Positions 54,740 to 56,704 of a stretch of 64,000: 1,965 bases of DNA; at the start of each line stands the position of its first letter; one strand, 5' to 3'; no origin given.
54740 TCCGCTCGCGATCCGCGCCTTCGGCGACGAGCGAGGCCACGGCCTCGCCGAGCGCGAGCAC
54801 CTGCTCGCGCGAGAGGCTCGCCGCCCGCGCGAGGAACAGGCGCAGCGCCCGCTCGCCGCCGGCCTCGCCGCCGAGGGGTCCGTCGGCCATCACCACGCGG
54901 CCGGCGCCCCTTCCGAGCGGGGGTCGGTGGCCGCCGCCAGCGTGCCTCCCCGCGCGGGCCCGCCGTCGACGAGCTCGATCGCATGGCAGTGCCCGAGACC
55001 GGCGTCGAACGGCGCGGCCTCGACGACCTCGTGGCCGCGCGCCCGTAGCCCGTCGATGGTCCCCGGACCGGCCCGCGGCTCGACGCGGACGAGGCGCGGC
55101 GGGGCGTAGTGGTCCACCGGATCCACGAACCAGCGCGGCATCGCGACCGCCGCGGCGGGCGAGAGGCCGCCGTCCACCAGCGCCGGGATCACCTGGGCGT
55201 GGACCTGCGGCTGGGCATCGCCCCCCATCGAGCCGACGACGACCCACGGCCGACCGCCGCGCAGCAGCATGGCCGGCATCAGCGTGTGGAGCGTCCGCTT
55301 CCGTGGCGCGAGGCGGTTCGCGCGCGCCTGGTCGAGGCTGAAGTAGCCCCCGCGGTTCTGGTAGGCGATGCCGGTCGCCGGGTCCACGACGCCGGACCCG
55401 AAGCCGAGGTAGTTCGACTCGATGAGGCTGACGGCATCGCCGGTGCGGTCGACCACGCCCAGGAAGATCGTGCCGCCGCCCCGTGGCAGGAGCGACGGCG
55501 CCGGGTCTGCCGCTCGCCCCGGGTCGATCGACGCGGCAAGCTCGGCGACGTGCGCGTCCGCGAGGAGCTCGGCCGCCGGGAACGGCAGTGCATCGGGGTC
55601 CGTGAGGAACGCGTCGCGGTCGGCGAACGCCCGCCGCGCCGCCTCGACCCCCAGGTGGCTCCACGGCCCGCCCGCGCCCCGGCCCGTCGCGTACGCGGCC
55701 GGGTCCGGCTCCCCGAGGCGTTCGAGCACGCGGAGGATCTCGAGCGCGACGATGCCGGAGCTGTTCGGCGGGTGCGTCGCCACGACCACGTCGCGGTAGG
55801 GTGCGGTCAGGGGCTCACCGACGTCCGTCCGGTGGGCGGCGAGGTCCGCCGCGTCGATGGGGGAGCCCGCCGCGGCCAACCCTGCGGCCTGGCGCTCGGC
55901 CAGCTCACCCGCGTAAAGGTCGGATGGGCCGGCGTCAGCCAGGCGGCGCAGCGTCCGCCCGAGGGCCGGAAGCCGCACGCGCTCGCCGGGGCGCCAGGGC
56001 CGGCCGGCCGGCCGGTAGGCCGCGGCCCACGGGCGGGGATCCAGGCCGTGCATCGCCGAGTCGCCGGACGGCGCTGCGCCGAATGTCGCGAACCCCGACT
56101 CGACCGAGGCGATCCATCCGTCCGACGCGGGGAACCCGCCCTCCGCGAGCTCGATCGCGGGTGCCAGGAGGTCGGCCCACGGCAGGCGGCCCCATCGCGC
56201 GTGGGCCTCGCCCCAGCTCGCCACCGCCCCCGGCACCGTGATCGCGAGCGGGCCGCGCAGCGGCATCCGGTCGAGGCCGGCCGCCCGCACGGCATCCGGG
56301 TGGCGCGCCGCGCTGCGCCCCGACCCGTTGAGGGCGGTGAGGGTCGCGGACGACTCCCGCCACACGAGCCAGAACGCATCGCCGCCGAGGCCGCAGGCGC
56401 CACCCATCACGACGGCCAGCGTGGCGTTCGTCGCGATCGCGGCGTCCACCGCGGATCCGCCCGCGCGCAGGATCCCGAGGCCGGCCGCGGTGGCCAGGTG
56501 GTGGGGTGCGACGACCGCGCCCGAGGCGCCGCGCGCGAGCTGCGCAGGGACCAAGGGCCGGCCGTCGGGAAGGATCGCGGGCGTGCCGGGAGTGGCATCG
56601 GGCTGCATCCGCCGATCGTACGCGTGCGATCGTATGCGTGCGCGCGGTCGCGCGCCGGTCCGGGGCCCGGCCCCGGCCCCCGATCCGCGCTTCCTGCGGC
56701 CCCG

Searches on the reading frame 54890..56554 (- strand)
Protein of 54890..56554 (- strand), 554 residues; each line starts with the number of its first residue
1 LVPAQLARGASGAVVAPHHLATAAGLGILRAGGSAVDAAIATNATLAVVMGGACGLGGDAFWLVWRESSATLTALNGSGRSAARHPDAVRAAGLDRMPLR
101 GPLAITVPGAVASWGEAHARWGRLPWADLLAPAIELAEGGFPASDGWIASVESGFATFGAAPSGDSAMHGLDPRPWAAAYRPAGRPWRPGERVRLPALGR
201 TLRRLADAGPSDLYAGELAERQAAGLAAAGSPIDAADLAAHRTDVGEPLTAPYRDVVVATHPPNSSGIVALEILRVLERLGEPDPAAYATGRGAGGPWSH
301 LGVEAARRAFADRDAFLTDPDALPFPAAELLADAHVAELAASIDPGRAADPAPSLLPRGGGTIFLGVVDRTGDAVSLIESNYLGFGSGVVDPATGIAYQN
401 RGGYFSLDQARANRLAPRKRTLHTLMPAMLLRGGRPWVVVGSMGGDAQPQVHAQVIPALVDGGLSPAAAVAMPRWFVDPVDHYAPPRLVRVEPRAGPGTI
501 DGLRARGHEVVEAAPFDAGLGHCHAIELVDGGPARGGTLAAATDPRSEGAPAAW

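Call 88: search_protein_families(library=pfam, proteins=[window:54890-56554:-], max_evalue=0.00001)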
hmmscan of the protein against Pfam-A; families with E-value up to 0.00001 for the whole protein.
window:54890-56554:- (554 aa): 1 family
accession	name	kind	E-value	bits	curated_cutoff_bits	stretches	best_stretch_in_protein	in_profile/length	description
PF01019.26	G_glu_transpept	-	9.2e-129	431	27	1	27-549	2-512/512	Gamma-glutamyltranspeptidase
